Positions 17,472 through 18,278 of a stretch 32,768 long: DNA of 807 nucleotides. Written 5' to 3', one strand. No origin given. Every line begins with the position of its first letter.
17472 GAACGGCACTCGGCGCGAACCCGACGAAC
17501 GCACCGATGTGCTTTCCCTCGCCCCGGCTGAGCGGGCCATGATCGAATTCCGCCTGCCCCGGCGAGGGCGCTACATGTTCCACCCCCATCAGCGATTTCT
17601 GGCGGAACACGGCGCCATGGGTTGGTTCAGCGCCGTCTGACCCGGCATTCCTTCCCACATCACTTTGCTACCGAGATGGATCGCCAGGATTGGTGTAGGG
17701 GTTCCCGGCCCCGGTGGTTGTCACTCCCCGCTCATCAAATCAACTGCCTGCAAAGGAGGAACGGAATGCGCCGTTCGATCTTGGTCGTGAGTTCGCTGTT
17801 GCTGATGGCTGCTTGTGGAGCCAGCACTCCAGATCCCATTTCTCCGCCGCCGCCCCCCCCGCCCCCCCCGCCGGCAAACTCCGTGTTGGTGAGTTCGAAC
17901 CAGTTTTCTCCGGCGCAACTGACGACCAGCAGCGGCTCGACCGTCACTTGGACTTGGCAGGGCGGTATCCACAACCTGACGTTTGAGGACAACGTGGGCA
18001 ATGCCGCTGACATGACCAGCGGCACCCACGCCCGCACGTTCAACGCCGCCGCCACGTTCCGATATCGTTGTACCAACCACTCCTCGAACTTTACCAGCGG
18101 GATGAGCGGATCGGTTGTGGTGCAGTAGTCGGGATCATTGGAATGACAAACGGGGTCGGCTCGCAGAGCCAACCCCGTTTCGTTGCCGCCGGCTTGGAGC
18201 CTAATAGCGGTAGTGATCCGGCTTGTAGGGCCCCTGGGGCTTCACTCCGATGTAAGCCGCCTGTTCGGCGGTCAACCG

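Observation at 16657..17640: NirK-like protein whose metal ligand set lies between nitrite reductase and a two-domain multicopper oxidase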

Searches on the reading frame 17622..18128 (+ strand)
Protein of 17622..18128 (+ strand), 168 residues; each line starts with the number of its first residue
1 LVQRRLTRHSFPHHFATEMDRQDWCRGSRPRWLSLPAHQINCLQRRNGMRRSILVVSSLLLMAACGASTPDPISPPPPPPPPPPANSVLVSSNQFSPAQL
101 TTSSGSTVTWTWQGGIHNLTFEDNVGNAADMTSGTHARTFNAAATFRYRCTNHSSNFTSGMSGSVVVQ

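Call 3: search_protein_families(library=pfam, proteins=[window:17622-18128:+], max_evalue=0.01)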
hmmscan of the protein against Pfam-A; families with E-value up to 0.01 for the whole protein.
window:17622-18128:+ (168 aa): 1 family
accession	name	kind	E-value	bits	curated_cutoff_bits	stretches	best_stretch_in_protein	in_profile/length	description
PF00127.26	Copper-bind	-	2.6e-06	28.2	21.2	1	94-168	13-99/99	Copper binding proteins, plastocyanin/azurin family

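Call 4: search_protein_families(library=ncbifam, proteins=[window:17622-18128:+], max_evalue=0.01)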
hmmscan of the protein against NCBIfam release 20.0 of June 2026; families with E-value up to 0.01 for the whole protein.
window:17622-18128:+ (168 aa): 3 families
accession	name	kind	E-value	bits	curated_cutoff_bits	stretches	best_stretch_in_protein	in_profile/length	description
TIGR03102.1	halo_cynanin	subfamily_domain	8.7e-10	38.7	93.8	1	94-168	38-115/115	halocyanin domain-containing protein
TIGR02656.1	cyanin_plasto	equivalog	5.1e-06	26.8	87.85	1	93-168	12-99/99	plastocyanin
TIGR02657.1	amicyanin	equivalog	2.9e-05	24.4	110.2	1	94-167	7-82/83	amicyanin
